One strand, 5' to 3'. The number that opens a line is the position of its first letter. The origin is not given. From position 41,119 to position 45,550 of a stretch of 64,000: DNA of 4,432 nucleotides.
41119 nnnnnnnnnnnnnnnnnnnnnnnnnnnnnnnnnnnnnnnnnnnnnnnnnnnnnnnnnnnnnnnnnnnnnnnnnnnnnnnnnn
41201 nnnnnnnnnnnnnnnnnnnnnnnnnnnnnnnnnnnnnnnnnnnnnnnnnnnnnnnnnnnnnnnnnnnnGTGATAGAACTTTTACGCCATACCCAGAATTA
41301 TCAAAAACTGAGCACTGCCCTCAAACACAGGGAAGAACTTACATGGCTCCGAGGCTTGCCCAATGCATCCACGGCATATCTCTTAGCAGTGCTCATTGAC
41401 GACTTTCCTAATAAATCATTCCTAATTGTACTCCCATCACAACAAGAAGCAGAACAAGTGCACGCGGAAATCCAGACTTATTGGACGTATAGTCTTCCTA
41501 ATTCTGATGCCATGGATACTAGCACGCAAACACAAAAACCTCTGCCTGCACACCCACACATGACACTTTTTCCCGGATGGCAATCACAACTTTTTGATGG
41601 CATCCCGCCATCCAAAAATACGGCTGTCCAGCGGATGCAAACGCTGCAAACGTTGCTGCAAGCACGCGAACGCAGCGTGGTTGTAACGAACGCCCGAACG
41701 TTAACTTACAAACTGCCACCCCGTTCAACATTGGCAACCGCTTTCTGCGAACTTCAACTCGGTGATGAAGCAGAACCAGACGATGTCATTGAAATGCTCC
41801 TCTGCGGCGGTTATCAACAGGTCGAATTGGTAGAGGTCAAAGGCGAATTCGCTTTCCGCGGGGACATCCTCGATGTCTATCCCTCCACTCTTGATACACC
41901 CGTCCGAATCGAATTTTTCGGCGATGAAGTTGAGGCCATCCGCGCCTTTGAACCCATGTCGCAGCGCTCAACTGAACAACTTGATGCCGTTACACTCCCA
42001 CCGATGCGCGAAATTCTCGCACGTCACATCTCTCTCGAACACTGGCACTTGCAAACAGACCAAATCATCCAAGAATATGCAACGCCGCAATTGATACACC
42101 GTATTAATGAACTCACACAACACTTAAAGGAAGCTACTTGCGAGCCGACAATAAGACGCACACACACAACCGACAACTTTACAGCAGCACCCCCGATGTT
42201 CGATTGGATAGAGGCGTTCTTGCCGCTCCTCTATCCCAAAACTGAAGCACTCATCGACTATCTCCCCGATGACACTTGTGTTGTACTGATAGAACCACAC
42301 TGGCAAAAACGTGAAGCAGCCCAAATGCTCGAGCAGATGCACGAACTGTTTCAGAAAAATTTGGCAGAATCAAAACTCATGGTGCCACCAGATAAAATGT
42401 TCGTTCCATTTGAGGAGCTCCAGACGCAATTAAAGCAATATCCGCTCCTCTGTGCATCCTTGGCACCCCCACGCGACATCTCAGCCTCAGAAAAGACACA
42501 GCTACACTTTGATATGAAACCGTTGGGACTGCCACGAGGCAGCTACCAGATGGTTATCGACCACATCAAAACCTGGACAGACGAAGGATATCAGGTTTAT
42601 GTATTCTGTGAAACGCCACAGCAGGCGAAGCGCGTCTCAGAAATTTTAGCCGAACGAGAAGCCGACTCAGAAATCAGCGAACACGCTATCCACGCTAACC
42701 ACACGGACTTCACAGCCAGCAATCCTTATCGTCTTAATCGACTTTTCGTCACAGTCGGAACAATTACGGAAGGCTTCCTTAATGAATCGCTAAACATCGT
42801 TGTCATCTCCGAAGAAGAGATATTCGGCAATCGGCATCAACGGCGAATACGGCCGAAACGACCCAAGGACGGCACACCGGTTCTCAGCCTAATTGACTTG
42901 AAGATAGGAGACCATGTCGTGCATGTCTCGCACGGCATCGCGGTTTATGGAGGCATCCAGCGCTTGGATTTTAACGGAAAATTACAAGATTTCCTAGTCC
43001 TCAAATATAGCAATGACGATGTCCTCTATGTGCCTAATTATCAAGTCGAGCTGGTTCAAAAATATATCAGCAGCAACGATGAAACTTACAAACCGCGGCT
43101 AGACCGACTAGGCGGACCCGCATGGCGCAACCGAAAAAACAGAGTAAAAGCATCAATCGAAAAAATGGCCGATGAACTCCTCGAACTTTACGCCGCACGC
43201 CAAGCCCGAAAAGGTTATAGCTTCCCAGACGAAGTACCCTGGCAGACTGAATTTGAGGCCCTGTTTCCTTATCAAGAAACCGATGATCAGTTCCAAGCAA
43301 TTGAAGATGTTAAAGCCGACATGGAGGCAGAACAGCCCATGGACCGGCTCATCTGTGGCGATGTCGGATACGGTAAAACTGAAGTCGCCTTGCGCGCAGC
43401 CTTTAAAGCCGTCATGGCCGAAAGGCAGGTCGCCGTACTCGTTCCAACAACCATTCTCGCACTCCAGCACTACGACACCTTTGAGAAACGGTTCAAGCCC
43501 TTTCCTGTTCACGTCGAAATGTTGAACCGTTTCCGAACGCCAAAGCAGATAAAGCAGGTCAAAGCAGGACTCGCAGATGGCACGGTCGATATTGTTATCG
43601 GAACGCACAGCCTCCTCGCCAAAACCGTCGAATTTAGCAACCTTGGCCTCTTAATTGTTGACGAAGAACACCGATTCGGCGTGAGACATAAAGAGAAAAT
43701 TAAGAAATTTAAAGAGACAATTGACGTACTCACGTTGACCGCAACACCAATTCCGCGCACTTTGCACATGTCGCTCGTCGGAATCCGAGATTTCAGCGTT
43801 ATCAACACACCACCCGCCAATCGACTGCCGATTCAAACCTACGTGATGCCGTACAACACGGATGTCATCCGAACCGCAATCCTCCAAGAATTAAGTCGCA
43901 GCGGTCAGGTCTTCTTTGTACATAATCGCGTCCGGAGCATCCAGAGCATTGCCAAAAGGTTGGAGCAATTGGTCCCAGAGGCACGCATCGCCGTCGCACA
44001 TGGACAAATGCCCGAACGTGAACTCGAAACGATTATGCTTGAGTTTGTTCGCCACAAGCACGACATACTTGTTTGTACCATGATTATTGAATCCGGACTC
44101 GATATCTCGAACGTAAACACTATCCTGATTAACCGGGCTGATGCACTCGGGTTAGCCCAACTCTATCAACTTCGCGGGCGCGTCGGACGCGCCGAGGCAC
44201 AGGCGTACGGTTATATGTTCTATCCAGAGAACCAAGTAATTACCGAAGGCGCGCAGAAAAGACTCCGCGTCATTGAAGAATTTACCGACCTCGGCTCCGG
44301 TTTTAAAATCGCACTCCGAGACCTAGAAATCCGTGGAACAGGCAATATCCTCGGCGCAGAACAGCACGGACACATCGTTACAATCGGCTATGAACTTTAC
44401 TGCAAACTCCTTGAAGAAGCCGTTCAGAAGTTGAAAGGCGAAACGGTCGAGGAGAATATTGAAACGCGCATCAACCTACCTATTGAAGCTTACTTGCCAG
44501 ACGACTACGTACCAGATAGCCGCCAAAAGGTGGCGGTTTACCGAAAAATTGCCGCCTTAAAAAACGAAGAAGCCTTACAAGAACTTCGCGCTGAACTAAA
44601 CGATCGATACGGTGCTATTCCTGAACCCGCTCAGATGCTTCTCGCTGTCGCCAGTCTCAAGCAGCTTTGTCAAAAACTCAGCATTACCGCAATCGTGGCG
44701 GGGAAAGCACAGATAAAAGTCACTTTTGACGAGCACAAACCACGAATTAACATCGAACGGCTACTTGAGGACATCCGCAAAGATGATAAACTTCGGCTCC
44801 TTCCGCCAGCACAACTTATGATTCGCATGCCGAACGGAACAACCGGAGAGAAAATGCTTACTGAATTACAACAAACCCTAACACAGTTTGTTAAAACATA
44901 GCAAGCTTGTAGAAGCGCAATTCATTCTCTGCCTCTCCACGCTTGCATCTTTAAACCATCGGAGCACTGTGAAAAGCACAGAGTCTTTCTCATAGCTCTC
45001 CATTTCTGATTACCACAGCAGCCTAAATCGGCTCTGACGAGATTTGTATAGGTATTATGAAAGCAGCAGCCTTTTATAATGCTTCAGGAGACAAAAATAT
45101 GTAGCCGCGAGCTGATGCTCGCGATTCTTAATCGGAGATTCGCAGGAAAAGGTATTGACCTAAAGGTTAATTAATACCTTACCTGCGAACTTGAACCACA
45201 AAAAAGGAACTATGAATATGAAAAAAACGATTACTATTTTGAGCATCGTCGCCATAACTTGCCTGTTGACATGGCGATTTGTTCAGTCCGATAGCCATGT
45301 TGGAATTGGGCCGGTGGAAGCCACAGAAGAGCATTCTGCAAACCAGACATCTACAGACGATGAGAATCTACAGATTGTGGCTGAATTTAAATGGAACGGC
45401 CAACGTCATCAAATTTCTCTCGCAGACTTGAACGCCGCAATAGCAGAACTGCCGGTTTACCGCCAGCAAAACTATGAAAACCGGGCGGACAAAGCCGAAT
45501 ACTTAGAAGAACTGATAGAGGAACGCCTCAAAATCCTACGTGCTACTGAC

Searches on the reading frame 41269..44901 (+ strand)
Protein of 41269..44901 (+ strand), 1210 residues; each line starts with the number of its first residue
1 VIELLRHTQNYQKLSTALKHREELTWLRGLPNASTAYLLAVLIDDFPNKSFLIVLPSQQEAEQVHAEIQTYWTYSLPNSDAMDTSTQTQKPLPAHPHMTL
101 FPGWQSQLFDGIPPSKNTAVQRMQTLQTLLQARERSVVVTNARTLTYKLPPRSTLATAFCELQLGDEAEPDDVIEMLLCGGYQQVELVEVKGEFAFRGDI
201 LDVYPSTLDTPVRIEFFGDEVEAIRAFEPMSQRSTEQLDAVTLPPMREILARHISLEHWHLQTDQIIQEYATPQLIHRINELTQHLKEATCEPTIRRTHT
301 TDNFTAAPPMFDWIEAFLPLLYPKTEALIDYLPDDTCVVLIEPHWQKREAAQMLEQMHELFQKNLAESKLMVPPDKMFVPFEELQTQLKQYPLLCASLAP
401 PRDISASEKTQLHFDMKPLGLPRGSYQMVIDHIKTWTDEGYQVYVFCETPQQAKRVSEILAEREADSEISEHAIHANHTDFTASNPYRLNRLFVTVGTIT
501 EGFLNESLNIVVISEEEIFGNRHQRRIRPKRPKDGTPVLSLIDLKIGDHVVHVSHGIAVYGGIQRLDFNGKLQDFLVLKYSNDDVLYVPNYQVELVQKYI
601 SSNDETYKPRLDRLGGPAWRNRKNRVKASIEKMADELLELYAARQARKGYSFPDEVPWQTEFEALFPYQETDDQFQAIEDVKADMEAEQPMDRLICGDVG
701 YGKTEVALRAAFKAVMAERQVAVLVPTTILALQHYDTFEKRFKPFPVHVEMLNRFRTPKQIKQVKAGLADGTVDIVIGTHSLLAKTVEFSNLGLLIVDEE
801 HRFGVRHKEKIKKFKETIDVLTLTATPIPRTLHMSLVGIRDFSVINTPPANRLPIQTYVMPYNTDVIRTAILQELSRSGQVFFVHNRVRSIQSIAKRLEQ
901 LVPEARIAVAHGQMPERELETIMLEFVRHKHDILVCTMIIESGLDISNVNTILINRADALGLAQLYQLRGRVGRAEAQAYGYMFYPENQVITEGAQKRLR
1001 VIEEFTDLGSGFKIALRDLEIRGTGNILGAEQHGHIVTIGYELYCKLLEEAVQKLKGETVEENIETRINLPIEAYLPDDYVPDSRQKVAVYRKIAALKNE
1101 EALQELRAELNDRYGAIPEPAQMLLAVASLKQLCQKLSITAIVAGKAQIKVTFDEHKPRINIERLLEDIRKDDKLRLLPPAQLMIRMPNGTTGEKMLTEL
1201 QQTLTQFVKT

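Call 12: search_protein_families(library=pfam, proteins=[window:41269-44901:+], max_evalue=0.01)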
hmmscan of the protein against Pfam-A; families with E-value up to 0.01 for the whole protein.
window:41269-44901:+ (1210 aa): 7 families
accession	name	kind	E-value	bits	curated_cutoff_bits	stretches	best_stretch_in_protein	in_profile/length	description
PF03461.20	TRCF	-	5.9e-28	97.5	25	1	1070-1158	1-89/95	TRCF domain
PF00270.35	DEAD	-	1.3e-26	93.7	26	1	672-832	2-164/167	DEAD/DEAH box helicase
PF17757.6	UvrB_inter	-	1.3e-23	83.3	22.9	1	161-247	2-89/91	UvrB interaction domain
PF00271.37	Helicase_C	-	5.6e-20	72.1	23.5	1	872-975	7-109/110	Helicase conserved C-terminal domain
PF02559.22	CarD_TRCF_RID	-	1.6e-17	63.7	23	1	544-600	1-57/57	CarD-like/TRCF RID domain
PF04851.21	ResIII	-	1.8e-13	51.1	22.5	1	671-827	5-162/164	Type III restriction enzyme, res subunit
PF22590.2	Cas3-like_C_2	-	3.8e-07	30.8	27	1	879-975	3-104/106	CRISPR-associated nuclease/helicase Cas3, C-terminal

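Call 14: find_related_loci(query=window:41269-44898:+, collection=genome_contigs, flank=10000)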
Query window:41269-44898:+ (1210 aa) in genome_contigs; peptide patterns used: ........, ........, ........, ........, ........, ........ (x = any residue, [..] = any of these).
108 stretches matched a pattern; 95 encode a relative of the query (tblastn E <= 1e-3); the best 80 are kept; 80 distinct loci.
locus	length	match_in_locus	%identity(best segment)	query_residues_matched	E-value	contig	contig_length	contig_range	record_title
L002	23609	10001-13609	64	1-1210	0e+0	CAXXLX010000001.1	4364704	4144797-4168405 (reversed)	MAG: Candidatus Poribacteria bacterium isolate 1c23486e-f1bb-4f7c-a5ff-9ffc904aba33 genome assembly, contig: contig_1, w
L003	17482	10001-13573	62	3-1208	0e+0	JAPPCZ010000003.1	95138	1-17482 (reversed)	MAG: Candidatus Poribacteria bacterium isolate IRC4_bin_14 NODE_253_length_95138_cov_21.1869, whole genome shotgun seque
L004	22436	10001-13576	62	3-1208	0e+0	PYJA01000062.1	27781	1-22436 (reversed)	MAG: Candidatus Poribacteria bacterium isolate PCPOR2a Ga0207197_1062, whole genome shotgun sequence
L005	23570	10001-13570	62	3-1210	0e+0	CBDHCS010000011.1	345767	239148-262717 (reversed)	MAG: Candidatus Poribacteria bacterium isolate 2ff7ea9c-4ed9-48aa-ac60-1c2c21251b56 genome assembly, contig: contig_11,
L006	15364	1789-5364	62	3-1208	0e+0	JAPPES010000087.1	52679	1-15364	MAG: Candidatus Poribacteria bacterium isolate RHO1_bin_11 NODE_1364_length_52679_cov_17.991012, whole genome shotgun se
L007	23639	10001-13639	76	1-1208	0e+0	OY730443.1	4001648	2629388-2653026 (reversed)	MAG: Candidatus Poribacteria bacterium isolate dbacca32-2332-4c09-a5ad-da9f5ab17b7d genome assembly, chromosome: 1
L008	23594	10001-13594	61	1-1208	0e+0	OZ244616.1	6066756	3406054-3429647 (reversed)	MAG: Candidatus Poribacteria bacterium isolate e5250d40-67f0-410b-965f-0d198546f1b0 genome assembly, chromosome: 1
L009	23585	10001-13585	62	1-1208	0e+0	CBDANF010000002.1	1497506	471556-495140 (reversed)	MAG: Candidatus Poribacteria bacterium isolate cff0d1ac-620d-4255-a141-192642026491 genome assembly, contig: contig_2, w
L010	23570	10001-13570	63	3-1208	0e+0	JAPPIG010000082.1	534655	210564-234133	MAG: Candidatus Poribacteria bacterium isolate RHO2_bin_17 NODE_5_length_534655_cov_62.453648, whole genome shotgun sequ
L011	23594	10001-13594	60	1-1208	0e+0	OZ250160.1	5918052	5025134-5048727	MAG: Candidatus Poribacteria bacterium isolate 8ae7ebc5-6e71-4186-9c0c-d873ebd224b0 genome assembly, chromosome: 1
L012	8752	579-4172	59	1-1208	0e+0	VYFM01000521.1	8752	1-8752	MAG: Candidatus Poribacteria bacterium isolate SB0677_bin_25 NODE_2781_length_8752_cov_7.044383, whole genome shotgun se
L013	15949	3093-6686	60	1-1208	0e+0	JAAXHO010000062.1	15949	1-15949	MAG: Candidatus Poribacteria bacterium isolate Plut_88891 unfiltered_Plut_88891_genomic_contig_1034998, whole genome sho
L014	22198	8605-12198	59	1-1208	0e+0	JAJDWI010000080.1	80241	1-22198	MAG: Candidatus Poribacteria bacterium isolate jk18x25bins.18 k141_558426, whole genome shotgun sequence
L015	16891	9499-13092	59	1-1208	0e+0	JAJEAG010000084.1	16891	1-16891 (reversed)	MAG: Candidatus Poribacteria bacterium isolate jk18x7bins.36 k141_2203591, whole genome shotgun sequence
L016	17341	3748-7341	59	1-1208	0e+0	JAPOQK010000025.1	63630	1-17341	MAG: Candidatus Poribacteria bacterium isolate APA_bin_83 c_000000146605, whole genome shotgun sequence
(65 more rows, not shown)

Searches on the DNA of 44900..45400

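Call 54: search_with_rna_model(model_id=R1, source=window, start=44900, end=45400, filters=off, max_evalue=10, show_alignments=1)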
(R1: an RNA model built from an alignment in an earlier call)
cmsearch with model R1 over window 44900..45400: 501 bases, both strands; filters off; matches with E-value up to 10: 4.
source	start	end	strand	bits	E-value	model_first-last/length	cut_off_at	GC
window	45131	45192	-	15.2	0.00021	1-77/77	no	0.39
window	45139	45191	+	6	0.14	4-69/77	no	0.38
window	45048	45076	+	3.1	0.98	12-59/77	no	0.34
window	45332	45367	+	0.5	6.1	1-77/77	no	0.42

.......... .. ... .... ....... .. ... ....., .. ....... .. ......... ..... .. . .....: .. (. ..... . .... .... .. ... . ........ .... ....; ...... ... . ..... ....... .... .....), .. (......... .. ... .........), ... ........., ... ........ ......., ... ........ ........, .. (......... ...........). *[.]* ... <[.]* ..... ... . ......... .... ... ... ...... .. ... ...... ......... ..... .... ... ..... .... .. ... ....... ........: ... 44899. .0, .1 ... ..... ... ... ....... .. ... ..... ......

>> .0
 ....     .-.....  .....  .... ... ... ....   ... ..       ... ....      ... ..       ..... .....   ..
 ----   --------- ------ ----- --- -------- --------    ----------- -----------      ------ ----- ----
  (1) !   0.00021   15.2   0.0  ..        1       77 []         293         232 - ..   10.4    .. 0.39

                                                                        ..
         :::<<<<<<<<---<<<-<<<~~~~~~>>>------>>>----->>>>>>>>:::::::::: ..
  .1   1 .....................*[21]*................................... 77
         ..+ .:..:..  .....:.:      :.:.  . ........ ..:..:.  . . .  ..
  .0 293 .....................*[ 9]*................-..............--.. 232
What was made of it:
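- The weak fifth copy has the opposite orientation relative to transcription (call 54).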
